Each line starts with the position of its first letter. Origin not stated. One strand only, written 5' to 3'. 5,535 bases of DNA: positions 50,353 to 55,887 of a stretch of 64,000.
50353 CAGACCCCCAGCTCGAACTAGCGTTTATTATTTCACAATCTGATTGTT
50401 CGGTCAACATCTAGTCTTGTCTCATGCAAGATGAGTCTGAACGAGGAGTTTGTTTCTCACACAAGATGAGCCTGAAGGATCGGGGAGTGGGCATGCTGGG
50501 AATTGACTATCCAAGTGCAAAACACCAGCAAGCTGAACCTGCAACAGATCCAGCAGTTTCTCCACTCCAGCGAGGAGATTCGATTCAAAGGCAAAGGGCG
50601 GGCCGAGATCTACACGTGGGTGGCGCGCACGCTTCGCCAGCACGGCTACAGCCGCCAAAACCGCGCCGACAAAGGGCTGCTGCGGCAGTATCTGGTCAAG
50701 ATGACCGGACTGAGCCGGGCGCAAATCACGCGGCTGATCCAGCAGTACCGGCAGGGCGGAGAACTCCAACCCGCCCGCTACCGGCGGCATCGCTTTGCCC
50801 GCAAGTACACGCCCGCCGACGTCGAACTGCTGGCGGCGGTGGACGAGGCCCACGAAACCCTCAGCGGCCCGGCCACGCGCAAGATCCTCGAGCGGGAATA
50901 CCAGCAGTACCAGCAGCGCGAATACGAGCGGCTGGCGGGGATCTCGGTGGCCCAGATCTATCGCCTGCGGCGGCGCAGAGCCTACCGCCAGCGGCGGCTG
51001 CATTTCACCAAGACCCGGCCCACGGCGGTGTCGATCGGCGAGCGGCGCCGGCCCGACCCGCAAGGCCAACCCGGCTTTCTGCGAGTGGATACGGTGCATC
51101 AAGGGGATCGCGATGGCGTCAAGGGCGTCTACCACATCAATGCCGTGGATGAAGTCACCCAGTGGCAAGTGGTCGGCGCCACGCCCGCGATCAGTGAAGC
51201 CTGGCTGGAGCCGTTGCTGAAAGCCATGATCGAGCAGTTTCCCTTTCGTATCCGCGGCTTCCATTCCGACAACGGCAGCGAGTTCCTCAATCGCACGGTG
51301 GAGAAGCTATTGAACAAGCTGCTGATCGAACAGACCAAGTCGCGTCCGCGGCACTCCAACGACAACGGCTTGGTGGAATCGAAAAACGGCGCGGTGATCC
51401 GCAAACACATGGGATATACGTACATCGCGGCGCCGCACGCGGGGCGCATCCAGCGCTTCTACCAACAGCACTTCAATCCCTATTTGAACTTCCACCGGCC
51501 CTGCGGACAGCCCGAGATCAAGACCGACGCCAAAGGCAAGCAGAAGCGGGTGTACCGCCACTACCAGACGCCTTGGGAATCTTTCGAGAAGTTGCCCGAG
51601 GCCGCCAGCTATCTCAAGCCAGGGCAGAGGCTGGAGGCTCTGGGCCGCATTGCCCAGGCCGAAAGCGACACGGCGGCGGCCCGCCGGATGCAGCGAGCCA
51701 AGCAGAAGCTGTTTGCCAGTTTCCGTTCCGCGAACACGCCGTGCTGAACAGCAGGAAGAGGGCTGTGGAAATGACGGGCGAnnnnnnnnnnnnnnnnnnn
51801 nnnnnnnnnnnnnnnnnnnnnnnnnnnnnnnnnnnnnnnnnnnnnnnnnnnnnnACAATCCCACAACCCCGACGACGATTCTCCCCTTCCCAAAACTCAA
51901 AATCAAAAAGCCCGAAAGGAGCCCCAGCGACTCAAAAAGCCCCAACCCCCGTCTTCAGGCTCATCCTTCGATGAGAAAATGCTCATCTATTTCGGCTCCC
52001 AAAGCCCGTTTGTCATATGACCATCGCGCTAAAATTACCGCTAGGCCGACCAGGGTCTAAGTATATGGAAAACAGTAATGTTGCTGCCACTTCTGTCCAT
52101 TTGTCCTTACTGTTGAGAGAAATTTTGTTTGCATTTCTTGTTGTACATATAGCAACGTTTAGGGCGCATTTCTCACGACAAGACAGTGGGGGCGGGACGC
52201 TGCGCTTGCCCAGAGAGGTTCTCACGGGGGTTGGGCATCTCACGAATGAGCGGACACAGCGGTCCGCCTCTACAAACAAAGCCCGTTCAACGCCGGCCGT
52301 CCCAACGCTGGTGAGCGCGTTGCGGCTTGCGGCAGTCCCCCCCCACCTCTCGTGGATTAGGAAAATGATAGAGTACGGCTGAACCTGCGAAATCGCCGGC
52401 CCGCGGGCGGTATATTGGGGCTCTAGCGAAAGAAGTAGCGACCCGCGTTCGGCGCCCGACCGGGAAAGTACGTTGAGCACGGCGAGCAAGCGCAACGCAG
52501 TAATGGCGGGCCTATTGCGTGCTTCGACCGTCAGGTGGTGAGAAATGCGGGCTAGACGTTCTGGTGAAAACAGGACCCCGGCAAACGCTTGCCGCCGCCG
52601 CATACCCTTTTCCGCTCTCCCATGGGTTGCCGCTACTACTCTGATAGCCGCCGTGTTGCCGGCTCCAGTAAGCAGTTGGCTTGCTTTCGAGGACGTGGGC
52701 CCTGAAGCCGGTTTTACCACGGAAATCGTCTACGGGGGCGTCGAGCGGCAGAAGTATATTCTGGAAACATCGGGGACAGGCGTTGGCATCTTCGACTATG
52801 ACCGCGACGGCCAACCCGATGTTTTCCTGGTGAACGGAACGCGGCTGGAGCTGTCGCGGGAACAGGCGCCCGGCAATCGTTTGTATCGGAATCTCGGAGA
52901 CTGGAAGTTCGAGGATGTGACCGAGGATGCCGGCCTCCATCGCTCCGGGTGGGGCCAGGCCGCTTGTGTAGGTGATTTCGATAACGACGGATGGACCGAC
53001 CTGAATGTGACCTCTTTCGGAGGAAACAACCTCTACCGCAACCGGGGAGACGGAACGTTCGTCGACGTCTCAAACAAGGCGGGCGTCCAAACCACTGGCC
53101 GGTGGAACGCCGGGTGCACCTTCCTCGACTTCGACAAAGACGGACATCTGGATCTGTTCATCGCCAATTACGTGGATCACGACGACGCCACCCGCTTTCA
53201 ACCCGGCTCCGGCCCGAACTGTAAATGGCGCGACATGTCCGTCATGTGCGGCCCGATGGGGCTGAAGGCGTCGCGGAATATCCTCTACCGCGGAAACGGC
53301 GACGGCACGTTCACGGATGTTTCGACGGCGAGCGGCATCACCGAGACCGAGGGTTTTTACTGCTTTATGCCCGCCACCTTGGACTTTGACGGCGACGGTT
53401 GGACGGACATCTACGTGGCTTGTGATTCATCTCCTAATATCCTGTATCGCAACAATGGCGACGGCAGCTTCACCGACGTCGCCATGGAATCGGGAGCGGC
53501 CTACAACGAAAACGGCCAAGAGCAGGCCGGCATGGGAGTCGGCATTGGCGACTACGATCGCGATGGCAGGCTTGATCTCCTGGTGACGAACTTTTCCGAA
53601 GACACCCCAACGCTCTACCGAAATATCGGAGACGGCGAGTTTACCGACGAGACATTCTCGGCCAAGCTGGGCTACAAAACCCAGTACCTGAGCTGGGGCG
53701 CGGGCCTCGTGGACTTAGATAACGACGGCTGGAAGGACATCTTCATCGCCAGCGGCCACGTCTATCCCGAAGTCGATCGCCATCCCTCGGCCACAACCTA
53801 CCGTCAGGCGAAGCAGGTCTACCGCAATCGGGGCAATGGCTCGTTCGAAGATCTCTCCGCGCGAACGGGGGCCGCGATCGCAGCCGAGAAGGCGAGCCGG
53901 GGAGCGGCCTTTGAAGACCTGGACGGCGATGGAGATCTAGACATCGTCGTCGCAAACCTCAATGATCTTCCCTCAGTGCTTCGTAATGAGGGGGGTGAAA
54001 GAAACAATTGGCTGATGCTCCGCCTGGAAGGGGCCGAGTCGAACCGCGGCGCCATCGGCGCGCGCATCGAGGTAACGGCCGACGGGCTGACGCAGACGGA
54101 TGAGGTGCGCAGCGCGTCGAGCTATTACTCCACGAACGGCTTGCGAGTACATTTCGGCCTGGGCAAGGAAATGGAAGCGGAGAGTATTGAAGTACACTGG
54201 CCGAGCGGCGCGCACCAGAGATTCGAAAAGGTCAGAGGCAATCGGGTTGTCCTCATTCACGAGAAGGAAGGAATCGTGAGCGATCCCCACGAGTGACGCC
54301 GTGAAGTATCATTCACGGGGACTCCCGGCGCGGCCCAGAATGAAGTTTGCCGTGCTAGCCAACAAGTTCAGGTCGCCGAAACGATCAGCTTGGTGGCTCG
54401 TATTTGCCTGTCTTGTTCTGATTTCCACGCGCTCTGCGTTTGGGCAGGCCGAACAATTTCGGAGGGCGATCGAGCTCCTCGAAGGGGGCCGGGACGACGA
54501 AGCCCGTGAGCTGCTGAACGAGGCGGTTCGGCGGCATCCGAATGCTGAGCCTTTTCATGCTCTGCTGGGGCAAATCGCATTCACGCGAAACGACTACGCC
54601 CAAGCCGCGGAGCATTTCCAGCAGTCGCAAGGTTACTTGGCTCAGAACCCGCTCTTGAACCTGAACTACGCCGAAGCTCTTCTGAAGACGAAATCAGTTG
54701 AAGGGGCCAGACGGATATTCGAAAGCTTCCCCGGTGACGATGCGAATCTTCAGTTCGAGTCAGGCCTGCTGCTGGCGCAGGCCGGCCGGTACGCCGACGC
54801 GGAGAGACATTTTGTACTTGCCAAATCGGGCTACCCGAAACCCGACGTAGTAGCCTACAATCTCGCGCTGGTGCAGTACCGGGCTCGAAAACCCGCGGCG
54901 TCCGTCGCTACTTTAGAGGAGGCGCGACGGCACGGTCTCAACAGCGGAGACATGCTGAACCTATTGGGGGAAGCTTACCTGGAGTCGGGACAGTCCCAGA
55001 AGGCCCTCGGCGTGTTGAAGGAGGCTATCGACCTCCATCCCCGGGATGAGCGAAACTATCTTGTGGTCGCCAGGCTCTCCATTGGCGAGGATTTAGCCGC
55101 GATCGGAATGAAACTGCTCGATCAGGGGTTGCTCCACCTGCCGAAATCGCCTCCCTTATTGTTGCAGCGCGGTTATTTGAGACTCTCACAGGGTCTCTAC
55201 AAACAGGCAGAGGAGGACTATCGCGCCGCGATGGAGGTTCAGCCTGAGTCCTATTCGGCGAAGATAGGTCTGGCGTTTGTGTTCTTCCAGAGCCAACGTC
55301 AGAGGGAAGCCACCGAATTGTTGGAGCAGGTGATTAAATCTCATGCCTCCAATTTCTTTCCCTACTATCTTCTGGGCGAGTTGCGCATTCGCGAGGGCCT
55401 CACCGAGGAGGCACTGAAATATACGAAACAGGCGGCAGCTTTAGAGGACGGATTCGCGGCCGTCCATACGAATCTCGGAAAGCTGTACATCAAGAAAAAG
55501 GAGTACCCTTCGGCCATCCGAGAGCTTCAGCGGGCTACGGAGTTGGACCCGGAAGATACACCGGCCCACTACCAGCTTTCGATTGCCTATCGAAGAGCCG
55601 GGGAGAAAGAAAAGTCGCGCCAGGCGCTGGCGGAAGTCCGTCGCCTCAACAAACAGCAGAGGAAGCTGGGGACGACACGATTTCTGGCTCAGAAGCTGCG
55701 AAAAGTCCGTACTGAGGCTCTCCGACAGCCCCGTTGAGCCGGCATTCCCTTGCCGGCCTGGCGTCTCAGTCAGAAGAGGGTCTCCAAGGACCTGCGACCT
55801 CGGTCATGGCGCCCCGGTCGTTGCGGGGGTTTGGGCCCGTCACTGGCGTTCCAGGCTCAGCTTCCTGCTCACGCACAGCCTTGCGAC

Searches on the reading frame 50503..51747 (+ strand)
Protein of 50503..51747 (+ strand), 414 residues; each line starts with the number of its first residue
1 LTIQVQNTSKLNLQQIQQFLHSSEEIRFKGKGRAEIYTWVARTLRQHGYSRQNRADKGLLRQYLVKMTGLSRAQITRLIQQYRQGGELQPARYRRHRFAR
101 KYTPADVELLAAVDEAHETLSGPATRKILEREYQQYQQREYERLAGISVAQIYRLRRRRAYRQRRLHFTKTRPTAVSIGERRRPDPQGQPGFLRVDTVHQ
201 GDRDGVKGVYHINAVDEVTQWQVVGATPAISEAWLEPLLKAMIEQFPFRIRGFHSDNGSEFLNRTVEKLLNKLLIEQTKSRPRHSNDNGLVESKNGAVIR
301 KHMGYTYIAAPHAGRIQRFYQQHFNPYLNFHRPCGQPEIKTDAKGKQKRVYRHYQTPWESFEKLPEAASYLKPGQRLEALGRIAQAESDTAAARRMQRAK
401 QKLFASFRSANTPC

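Call 64: search_protein_families(library=pfam, proteins=[window:50503-51747:+], max_evalue=0.00001)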
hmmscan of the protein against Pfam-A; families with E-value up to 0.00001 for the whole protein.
window:50503-51747:+ (414 aa): 1 family
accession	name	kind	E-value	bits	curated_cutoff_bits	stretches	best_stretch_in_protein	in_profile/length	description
PF00665.32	rve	-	1.1e-07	32.5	32.6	1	194-284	9-101/102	Integrase core domain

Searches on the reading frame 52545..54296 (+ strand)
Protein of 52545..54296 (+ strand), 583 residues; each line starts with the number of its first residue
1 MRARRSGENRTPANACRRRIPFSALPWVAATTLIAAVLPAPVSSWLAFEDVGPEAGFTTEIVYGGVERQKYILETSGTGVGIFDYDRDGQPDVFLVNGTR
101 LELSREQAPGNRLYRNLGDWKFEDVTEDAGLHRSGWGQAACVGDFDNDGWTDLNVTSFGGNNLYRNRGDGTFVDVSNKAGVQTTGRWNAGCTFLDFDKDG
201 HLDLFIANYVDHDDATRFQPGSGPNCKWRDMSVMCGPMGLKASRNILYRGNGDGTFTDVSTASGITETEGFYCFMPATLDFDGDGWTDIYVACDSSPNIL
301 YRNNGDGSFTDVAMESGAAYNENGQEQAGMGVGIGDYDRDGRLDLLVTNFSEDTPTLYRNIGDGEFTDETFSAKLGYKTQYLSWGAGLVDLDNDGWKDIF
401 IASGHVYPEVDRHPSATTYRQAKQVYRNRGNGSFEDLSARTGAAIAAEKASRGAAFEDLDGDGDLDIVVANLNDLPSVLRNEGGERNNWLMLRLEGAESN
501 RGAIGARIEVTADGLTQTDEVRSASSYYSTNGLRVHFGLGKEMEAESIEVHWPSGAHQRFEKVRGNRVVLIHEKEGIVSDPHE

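Call 64: search_protein_families(library=pfam, proteins=[window:52545-54296:+], max_evalue=0.00001)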
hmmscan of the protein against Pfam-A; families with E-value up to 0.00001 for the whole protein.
window:52545-54296:+ (583 aa): 3 families
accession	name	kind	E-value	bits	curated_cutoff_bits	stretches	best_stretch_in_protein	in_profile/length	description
PF13517.12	FG-GAP_3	-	8.1e-60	199.7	26.9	6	280-347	1-61/61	FG-GAP-like repeat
PF07593.17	UnbV_ASPIC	-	1.6e-20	73.1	23.4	1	503-568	1-66/68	ASPIC and UnbV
PF01839.29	FG-GAP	-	8.1e-16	58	22.1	0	137-155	2-20/37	FG-GAP repeat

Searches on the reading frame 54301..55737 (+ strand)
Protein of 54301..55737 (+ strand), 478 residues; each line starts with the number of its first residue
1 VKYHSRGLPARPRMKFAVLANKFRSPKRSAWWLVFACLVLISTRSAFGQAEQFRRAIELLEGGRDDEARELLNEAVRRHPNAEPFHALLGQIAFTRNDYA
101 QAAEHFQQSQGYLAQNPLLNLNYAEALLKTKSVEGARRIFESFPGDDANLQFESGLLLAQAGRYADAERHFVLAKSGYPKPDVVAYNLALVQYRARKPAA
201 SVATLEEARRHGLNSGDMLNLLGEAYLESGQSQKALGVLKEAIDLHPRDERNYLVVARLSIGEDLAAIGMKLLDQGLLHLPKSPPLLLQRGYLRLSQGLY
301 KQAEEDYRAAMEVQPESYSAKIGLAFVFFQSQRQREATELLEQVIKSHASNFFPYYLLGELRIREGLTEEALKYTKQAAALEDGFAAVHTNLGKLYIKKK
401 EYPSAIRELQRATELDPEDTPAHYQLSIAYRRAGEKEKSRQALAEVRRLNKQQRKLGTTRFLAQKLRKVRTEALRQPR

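Call 60: find_encoding_contigs(protein=window:54301-55737:+, flank=10000, max_places=1)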
Protein window:54301-55737:+ (478 aa): no gene with exactly this product is on record in the collection.

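Call 64: search_protein_families(library=pfam, proteins=[window:54301-55737:+], max_evalue=0.00001)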
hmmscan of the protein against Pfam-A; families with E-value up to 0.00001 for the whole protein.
window:54301-55737:+ (478 aa): 23 families
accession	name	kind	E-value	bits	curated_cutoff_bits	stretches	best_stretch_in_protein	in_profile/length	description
PF14559.12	TPR_19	-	1.6e-35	121.6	25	2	364-424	3-62/68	Tetratricopeptide repeat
PF07719.23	TPR_2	-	3.7e-35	117.6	27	0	386-419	1-34/34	Tetratricopeptide repeat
PF13432.12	TPR_16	-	5.8e-29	100.6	32.7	2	186-249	1-64/65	Tetratricopeptide repeat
PF00515.34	TPR_1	-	1.9e-24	84.9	27.8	0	386-419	1-34/34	Tetratricopeptide repeat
PF13428.12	TPR_14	-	3.1e-23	80.3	23.5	0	52-92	4-44/44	Tetratricopeptide repeat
PF13181.12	TPR_8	-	1.9e-19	68.5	25.7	0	388-419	3-34/34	Tetratricopeptide repeat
PF13424.12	TPR_12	-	2.6e-17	63.2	30.1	0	185-245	6-74/77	Tetratricopeptide repeat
PF13431.12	TPR_17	-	1.2e-16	59.9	24.4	0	409-441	2-34/34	Tetratricopeptide repeat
PF13174.12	TPR_6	-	5.3e-16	58.5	26.3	0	59-81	10-32/33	Tetratricopeptide repeat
PF23914.1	TPR_CcmH_CycH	-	1.4e-15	57.9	42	0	66-116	104-154/158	Cytochrome c-type biogenesis protein H TPR domain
PF13414.12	TPR_11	-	3.4e-13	49.5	26.8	1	393-432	1-40/42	TPR repeat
PF24575.1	TPR_Slam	-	1.1e-12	48.8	35.2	0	289-339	52-102/104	Surface lipoprotein assembly modifier, N-terminal TPR repeats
PF13429.12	TPR_15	-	5.3e-12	46.2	26.2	0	59-138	190-269/280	Tetratricopeptide repeat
PF25063.1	ARM_TT21_C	-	3.7e-11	43.7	35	0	187-348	26-194/209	Tetratricopeptide repeat protein 21 C-terminal ARM domain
PF12895.13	ANAPC3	-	7.4e-11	42.6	27.2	0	183-241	24-81/82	Anaphase-promoting complex, cyclosome, subunit 3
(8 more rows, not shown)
